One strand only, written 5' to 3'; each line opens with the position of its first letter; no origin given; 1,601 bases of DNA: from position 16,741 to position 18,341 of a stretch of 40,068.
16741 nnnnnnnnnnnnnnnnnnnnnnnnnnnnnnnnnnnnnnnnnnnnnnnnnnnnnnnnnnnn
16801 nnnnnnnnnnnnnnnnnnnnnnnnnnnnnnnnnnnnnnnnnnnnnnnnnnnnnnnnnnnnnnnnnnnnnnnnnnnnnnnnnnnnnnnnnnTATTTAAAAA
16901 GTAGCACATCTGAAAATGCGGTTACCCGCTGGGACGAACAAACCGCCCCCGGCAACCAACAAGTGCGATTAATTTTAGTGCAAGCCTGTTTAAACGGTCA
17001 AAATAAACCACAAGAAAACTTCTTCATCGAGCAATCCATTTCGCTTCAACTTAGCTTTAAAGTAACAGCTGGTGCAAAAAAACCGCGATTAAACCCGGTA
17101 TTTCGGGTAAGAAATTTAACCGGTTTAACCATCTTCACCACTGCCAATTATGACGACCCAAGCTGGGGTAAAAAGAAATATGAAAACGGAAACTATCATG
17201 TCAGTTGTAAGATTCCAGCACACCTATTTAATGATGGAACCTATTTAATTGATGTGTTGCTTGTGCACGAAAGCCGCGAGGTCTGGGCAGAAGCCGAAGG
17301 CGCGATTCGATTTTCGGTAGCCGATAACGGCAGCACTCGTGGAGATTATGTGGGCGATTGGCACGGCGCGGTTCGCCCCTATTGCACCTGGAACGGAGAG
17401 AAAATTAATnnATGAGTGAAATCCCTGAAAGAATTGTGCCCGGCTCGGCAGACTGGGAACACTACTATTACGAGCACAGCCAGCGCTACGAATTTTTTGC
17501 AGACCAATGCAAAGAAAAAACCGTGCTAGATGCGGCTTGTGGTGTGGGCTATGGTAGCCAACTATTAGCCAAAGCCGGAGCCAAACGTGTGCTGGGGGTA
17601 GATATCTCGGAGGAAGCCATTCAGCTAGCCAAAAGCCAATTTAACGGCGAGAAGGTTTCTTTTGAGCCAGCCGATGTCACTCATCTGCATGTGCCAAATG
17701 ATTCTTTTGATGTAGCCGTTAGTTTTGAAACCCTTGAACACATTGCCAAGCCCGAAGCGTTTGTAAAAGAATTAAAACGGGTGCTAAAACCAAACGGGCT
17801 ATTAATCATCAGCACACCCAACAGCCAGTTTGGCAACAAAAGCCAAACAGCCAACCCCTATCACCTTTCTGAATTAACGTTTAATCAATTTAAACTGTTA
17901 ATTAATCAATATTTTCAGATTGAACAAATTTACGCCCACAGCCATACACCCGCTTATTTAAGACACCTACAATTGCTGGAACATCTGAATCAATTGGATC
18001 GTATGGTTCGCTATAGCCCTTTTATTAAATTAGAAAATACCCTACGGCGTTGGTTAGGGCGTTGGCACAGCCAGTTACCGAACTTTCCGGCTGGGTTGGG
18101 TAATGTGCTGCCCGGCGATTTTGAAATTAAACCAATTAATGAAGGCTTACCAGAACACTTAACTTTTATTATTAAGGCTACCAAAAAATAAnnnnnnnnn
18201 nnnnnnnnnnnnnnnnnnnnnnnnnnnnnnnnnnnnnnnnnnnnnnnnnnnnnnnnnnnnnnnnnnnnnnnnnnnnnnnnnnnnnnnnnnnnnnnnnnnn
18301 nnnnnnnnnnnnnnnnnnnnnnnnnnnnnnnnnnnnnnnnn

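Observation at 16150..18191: Wzt with C-terminal glycan-binding domain plus adjacent methyltransferase: terminal-cap controlled chain length and export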

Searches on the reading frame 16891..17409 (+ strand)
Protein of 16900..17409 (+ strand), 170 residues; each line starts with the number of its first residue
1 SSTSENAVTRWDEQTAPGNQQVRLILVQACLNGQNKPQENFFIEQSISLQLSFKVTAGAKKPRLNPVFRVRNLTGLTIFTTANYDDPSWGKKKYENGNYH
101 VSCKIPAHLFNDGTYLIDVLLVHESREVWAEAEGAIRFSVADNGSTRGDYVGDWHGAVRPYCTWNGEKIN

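Call 21: search_solved_structures(query=window:16900-17409:+, max_evalue=10, show_alignments=5)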
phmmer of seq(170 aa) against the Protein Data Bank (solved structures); distinct sequences matched with E-value up to 10: 1.
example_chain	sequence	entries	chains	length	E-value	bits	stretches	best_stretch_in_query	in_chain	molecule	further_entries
4w8l_A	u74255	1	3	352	0.89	12.4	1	117-159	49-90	Endo-1,4-beta-xylanase C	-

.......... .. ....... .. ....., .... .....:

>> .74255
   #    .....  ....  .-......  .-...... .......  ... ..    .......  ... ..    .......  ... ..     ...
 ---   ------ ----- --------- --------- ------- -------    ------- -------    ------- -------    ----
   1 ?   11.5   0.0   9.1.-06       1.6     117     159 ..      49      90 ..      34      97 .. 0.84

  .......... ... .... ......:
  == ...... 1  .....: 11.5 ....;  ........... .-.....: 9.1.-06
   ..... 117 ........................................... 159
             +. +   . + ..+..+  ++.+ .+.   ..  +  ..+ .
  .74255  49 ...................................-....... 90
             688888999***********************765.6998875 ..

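Call 24: search_solved_structures(query=A1, max_evalue=1, show_alignments=4)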
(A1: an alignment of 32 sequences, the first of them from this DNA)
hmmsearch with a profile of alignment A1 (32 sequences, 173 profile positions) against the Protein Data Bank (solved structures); distinct sequences matched with E-value up to 1: 0.

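Call 28: predict_structure(alignment_id=A1)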
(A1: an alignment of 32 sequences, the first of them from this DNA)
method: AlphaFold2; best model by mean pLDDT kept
length: 173 residues; sequences in the alignment: 32
mean_pLDDT: 91.8   pTM: 0.86
mean pLDDT of the five models: 91.8, 90.9, 90.8, 90.1, 89.7
residues with pLDDT >= 90: 146; 70-90: 10; 50-70: 13; < 50: 4
segments of 3 or more residues with pLDDT < 50: 1-4
pLDDT, mean of each block of 10 residues (from residue 1): 63 97 98 95 96 98 96 96 94 95 97 95 97 98 89 64 91 93
secondary structure, 60 per line:
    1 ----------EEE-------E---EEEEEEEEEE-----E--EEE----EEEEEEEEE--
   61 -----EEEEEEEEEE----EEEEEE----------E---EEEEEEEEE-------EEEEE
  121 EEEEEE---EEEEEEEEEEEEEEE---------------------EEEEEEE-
elements in order: E11-13 E25-34 E43-45 E50-58 E66-75 E80-85 E100-108 E116-126 E130-144 E166-172

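Call 33: fold_search(model_id=the predicted structure, library=pdb)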
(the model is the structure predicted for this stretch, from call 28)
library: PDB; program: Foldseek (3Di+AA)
matches with E <= 10: 1530; with E <= 0.001: 31
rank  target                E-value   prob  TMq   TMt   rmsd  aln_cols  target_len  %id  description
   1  6o14_B                9.1e-07  1.00  0.60  0.71  11.7       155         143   17  Crystal structure of the Aquifex aeolicus Wzt Carbohydrate Binding Domain (released 2020-01-15)
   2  8dl0_C                1.7e-06  1.00  0.57  0.28  13.1       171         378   15  CryoEM structure of the nucleotide-free and open channel A.aeolicus WzmWzt transporter (released 2022-09-21)
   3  8dku_A                1.9e-06  1.00  0.62  0.29  12.8       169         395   18  CryoEM structure of the A. aeolicus WzmWzt transporter bound to the native O antigen (released 2022-09-21)
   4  2r5o_B                2.5e-06  1.00  0.60  0.62   5.3       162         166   14  Crystal structure of the C-terminal domain of wzt (released 2007-12-25)
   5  6o14_A                2.8e-06  1.00  0.61  0.71  11.7       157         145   17  Crystal structure of the Aquifex aeolicus Wzt Carbohydrate Binding Domain (released 2020-01-15)
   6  8dky_A                3.0e-06  1.00  0.56  0.67  12.0       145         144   17  Crystal structure of the Aquifex aeolicus Wzt Carbohydrate Binding Domain bound to 3-O-methyl-D-mannose (released 2022-09-21)
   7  7k2t_A                5.2e-06  1.00  0.57  0.28  12.0       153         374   18  Mg2+/ATP-bound structure of the full-length WzmWzt O antigen ABC transporter in lipid nanodiscs (released 2021-01-13)
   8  8dl0_A                5.8e-06  1.00  0.59  0.28   3.6       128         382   17  CryoEM structure of the nucleotide-free and open channel A.aeolicus WzmWzt transporter (released 2022-09-21)
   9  7k2t_C                9.7e-06  1.00  0.56  0.28  12.1       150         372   17  Mg2+/ATP-bound structure of the full-length WzmWzt O antigen ABC transporter in lipid nanodiscs (released 2021-01-13)
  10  2r5o_A                2.4e-05  1.00  0.58  0.60   3.6       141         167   15  Crystal structure of the C-terminal domain of wzt (released 2007-12-25)
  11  8dne_C                5.6e-05  1.00  0.55  0.27   3.1       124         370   18  CryoEM structure of the A.aeolicus WzmWzt transporter bound to ATP (released 2022-09-21)
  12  6r4m_A                6.2e-05  1.00  0.46  0.53   5.2       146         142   12  Crystal structure of S. cerevisia Niemann-Pick type C protein NPC2 (released 2019-09-25)
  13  5hno_C                7.8e-05  1.00  0.55  0.57   3.0       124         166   13  The structure of the kdo-capped saccharide binding subunit of the O-12 specific ABC transporter, Wzt (released 2016-03-09)
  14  8dne_A                8.8e-05  1.00  0.58  0.29  10.8       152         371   17  CryoEM structure of the A.aeolicus WzmWzt transporter bound to ATP (released 2022-09-21)
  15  6r4m_B                9.8e-05  1.00  0.46  0.54   5.0       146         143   12  Crystal structure of S. cerevisia Niemann-Pick type C protein NPC2 (released 2019-09-25)
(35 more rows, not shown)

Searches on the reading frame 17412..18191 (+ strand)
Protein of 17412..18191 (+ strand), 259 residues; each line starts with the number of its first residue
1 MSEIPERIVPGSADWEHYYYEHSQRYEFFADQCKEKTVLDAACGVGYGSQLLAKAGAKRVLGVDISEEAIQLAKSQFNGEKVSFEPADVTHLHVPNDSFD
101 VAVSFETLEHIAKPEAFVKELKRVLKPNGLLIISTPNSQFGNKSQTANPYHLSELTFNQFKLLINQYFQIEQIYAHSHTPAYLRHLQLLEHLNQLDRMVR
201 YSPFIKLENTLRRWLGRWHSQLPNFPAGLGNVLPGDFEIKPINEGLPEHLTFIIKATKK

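Call 3: search_protein_families(library=pfam, proteins=[window:17412-18191:+], max_evalue=0.01)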
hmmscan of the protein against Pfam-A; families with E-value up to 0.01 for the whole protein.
window:17412-18191:+ (259 aa): 20 families
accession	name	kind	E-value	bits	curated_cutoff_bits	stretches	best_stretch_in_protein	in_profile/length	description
PF08241.18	Methyltransf_11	-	1.9e-26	92.9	21.2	1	39-133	1-95/95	Methyltransferase domain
PF13847.12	Methyltransf_31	-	2.4e-24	86.1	27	1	34-156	3-126/145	Methyltransferase domain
PF13489.12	Methyltransf_23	-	1.2e-23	84.1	27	1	16-150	3-134/164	Methyltransferase domain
PF13649.12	Methyltransf_25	-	3e-23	82.7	27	1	38-129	1-97/97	Methyltransferase domain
PF08242.18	Methyltransf_12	-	1e-16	61.8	30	1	39-131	1-98/98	Methyltransferase domain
PF08003.17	Methyltransf_9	-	1.3e-07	31.3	23.8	1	25-135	106-219/315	Protein of unknown function (DUF1698)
PF02353.26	CMAS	-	1.4e-07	31.5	27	1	36-145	64-176/273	Mycolic acid cyclopropane synthetase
PF06325.19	PrmA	-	6.3e-07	29.6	22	1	34-134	161-259/296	Ribosomal protein L11 methyltransferase (PrmA)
PF05175.20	MTS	-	6.4e-07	29.6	23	1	34-134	31-139/170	Methyltransferase small domain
PF07021.18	MetW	-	1.1e-06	28.9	21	1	37-139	16-113/193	Methionine biosynthesis protein MetW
PF01209.24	Ubie_methyltran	-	1.1e-06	28.7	20.1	1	34-133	47-151/233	ubiE/COQ5 methyltransferase family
PF03141.22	Methyltransf_29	-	1.8e-05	24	23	1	19-148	102-233/506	Putative S-adenosyl-L-methionine-dependent methyltransferase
PF01728.25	FtsJ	-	2.1e-05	25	24.1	1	24-96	14-82/181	FtsJ-like methyltransferase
PF03291.22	mRNA_G-N7_MeTrfase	-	0.0002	21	26.6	1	32-82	59-109/315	mRNA (guanine-N(7))-methyltransferase domain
PF20922.3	Anamorsin_N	-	0.00024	21.3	27.1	1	72-146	24-100/163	Anamorsin, N-terminal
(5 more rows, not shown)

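Call 6: search_protein_families(library=ncbifam, proteins=[window:17412-18191:+], max_evalue=0.001)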
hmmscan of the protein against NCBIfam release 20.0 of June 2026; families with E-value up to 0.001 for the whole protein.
window:17412-18191:+ (259 aa): 57 families (the best 25 are shown)
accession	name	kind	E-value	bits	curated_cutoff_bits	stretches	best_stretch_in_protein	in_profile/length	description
TIGR01983.1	UbiG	equivalog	5e-21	75.1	102.95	1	29-140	44-158/228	bifunctional 2-polyprenyl-6-hydroxyphenol methylase/3-demethylubiquinol 3-O-methyltransferase UbiG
TIGR02072.1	BioC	equivalog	1.7e-20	73.9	184.95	1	32-194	32-197/244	malonyl-ACP O-methyltransferase BioC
NF045667.1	MTase_DVU1556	equivalog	6.5e-15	55.2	155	1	33-134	21-120/213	DVU_1556 family methyltransferase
NF001244.0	PRK00216.1-5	equivalog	1.4e-14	53.9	216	1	32-133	46-153/236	bifunctional demethylmenaquinone methyltransferase/2-methoxy-6-polyprenyl-1,4-benzoquinol methylase UbiE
TIGR01934.1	MenG_MenH_UbiE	subfamily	1.9e-14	53.5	158.35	1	32-134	37-142/223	ubiquinone/menaquinone biosynthesis methyltransferase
TIGR04345.1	ovoA_Cterm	equivalog_domain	4.1e-14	52.7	170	1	79-139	115-175/242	putative 4-mercaptohistidine N1-methyltransferase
NF041536.1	ArsM_DUF2284_UU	exception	5.6e-13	48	575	1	35-134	77-181/459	arsenite methyltransferase/DUF2284 domain selenoprotein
NF041537.1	ArsM_AhpD_UU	exception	3.9e-12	45.6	510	1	35-134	77-181/345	arsenite methyltransferase/AhpD domain selenoprotein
NF047649.1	MTase_UXPK_star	exception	7.2e-12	44.9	460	1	36-133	79-181/283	methyltransferase/UXPK-star double selenoprotein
NF043040.1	corrin_prot_MT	hypoth_equivalog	1.3e-11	44.3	180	1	30-134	35-148/216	corrinoid protein-associated methyltransferase CpaM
TIGR02021.1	BchM-ChlM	equivalog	1.5e-11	44.1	158.9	1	31-115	51-135/218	magnesium protoporphyrin IX methyltransferase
TIGR00452.1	TIGR00452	equivalog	1.7e-11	43.5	275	1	25-135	108-221/316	tRNA 5-methoxyuridine(34)/uridine 5-oxyacetic acid(34) synthase CmoB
NF011650.0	PRK15068.1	equivalog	4.1e-11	42.3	209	1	30-135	118-227/324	tRNA 5-methoxyuridine(34)/uridine 5-oxyacetic acid(34) synthase CmoB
NF001241.0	PRK00216.1-2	equivalog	4.7e-11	42.8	327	1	34-134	51-148/231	demethylmenaquinone methyltransferase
NF008686.0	PRK11705.1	equivalog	7.1e-11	41.8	400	1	36-139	169-271/383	cyclopropane fatty acyl phospholipid synthase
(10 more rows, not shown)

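Call 8: search_solved_structures(query=window:17412-18191:+, max_evalue=0.001, show_alignments=0)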
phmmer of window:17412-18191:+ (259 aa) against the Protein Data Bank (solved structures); distinct sequences matched with E-value up to 0.001: 63 (the best 60 are shown).
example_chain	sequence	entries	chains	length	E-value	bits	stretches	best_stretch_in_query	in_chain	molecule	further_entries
5wp5_A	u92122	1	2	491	3.1e-17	66.4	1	33-134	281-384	Phosphomethylethanolamine N-methyltransferase 2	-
5wp4_A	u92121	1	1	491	1.6e-15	60.9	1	36-135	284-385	Phosphoethanolamine N-methyltransferase 1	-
3l8d_A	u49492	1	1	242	3.6e-15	59.7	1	28-134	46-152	Methyltransferase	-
8rdl_A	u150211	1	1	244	9.2e-13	51.8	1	30-139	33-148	ToxA protein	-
3g5l_A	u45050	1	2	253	1.3e-11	48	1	33-169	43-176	Putative S-adenosylmethionine dependent methyltransferase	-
3bkw_A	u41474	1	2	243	2.9e-11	46.9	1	38-137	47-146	S-adenosylmethionine dependent methyltransferase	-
3mgg_A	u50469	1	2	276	1.3e-10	44.8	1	37-133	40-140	Methyltransferase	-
5je3_A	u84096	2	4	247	2.7e-10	43.7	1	33-141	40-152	Methyl transferase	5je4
5jdz_A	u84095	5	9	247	2.7e-10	43.7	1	33-141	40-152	Methyl transferase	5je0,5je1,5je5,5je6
5jdy_A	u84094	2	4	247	2.7e-10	43.7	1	33-141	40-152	Methyl transferase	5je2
6uv6_A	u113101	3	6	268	1.3e-09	41.4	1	34-134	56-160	D-glucose O-methyltransferase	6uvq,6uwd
1ve3_A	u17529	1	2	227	1.6e-09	41.1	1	34-133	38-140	hypothetical protein PH0226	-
4pne_A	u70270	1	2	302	2.6e-09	40.5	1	38-134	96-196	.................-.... protein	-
6uak_A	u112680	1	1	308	6.3e-09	39.2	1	37-135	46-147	SAM dependent methyltransferase LahSB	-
1xxl_A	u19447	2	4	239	8.7e-09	38.7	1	17-134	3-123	YcgJ protein | ycgJ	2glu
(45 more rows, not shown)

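Call 10: find_encoding_contigs(protein=window:17412-18191:+, flank=10000, max_places=6)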
Protein window:17412-18191:+ (259 aa): no gene with exactly this product is on record in the collection.

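Call 13: find_related_loci(query=window:17412-18191:+, collection=genome_contigs, flank=8000)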
Query window:17412-18191:+ (259 aa) in genome_contigs; peptide patterns used: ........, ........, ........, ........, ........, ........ (x = any residue, [..] = any of these).
104 stretches matched a pattern; 2 encode a relative of the query (tblastn E <= 1e-3); 2 distinct loci.
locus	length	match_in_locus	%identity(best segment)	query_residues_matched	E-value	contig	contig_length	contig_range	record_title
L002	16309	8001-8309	31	37-134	4e-8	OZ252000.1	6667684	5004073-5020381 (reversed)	MAG: Ferruginibacter sp. isolate 68edfeef-088a-42c5-a09d-8d7a2ac4187b genome assembly, chromosome: 1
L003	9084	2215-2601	25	17-135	1e-7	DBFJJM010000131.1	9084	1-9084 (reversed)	MAG TPA_asm: Candidatus Merdicola sp. isolate MAG8126 contig131, whole genome shotgun sequence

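Call 31: find_related_loci(query=A2, collection=metagenome_contigs, flank=6000)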
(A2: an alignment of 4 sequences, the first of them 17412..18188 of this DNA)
Query A2 (259 aa) in metagenome_contigs; peptide patterns used: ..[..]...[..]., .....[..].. (x = any residue, [..] = any of these).
524 stretches matched a pattern; 342 encode a relative of the query (tblastn E <= 1e-3); the best 80 are kept; 80 distinct loci.
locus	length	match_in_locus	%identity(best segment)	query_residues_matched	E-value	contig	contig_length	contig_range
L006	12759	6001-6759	51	2-254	1e-85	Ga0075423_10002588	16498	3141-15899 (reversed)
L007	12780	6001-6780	50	1-259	9e-83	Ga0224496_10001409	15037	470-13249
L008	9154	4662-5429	47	4-259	2e-75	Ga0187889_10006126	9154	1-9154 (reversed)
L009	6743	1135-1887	47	4-254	1e-74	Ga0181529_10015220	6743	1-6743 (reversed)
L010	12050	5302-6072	46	2-259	3e-74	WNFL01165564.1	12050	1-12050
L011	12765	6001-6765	45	4-259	3e-71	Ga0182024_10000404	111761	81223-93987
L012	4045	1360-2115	43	2-254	6e-66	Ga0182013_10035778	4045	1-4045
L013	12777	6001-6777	41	2-258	4e-58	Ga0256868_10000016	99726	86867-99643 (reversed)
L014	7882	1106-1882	41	2-258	4e-58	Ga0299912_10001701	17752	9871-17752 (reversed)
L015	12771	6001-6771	37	3-259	4e-57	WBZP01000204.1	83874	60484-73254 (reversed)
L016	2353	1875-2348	49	1-157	4e-51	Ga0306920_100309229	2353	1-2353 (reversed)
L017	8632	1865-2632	35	6-259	4e-47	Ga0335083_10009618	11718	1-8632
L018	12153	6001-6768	35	6-259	4e-47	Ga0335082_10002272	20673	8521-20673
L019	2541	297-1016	35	6-258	3e-46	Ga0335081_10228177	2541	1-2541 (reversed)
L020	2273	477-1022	42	5-190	8e-43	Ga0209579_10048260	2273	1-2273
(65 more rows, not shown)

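Call 43: find_homologous_proteins(query=window:17412-18191:+, max_evalue=1e-10)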
Query window:17412-18191:+ (259 aa): 526 proteins with E <= 1e-10 among 1038 candidates; the best 120 are listed.
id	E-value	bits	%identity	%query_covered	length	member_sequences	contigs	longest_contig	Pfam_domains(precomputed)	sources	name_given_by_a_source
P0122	2.8e-173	593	100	100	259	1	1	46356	PF13489.13,PF08003.18,PF02353.27,PF03141.23,PF08241.19,PF07021.19,PF13847.13,PF06325.20,PF05175.21,PF13649.13,PF01728.26,PF01209.25,PF08242.19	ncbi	-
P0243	3.4e-90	320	56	100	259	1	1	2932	PF07021.19,PF13847.13,PF13489.13,PF02353.27,PF13649.13,PF01209.25,PF08241.19,PF08242.19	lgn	-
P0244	1.2e-88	315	54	100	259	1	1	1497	PF13847.13,PF13489.13,PF08003.18,PF06325.20,PF02353.27,PF05175.21,PF13649.13,PF03141.23,PF01209.25,PF08241.19,PF08242.19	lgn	-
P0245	3.4e-76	274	51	97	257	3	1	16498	PF13847.13,PF13489.13,PF08003.18,PF05175.21,PF13649.13,PF03141.23,PF01209.25,PF08241.19,PF08242.19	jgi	-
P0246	2.7e-72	262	49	97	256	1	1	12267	PF13847.13,PF13489.13,PF05724.18,PF02353.27,PF05175.21,PF13649.13,PF03141.23,PF01728.26,PF01209.25,PF08241.19,PF08242.19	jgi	jgi:ubiquinone/menaquinone biosynthesis C-methylase UbiE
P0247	5.1e-72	261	46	99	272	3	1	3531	PF13847.13,PF13489.13,PF05175.21,PF13649.13,PF08241.19,PF08242.19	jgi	jgi:SAM-dependent methyltransferase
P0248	6.9e-69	251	46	97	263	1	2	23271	PF13847.13,PF13489.13,PF02353.27,PF05175.21,PF13649.13,PF03291.23,PF08241.19,PF08242.19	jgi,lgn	jgi:2-polyprenyl-3-methyl-5-hydroxy-6-metoxy-1,4-benzoquinol methylase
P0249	2.5e-68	249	46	99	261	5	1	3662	PF13847.13,PF13489.13,PF02353.27,PF05175.21,PF13649.13,PF01728.26,PF01209.25,PF08241.19,PF08242.19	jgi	jgi:SAM-dependent methyltransferase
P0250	1.2e-67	247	47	97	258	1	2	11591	PF13847.13,PF13489.13,PF02353.27,PF13649.13,PF03291.23,PF01209.25,PF08241.19,PF08242.19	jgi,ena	jgi:2-polyprenyl-3-methyl-5-hydroxy-6-metoxy-1,4-benzoquinol methylase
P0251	1.7e-67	246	47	98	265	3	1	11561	PF13847.13,PF13489.13,PF13649.13,PF01209.25,PF08241.19,PF08242.19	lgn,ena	-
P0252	1.7e-67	246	46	99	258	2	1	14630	PF13847.13,PF13489.13,PF02353.27,PF05175.21,PF13649.13,PF01728.26,PF01209.25,PF08241.19,PF08242.19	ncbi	-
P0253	2.3e-67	246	46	99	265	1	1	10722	PF13847.13,PF13489.13,PF08003.18,PF13649.13,PF03141.23,PF01209.25,PF08241.19,PF08242.19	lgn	-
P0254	4.9e-67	244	45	97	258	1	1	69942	PF13847.13,PF13489.13,PF02353.27,PF13649.13,PF08241.19,PF08242.19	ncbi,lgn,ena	-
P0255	1.3e-66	243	46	98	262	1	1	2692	PF13847.13,PF13489.13,PF13649.13,PF01209.25,PF08241.19,PF08242.19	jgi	jgi:SAM-dependent methyltransferase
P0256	3.1e-66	242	45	98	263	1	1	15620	PF13847.13,PF13489.13,PF13649.13,PF03141.23,PF01209.25,PF08241.19,PF08242.19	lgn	-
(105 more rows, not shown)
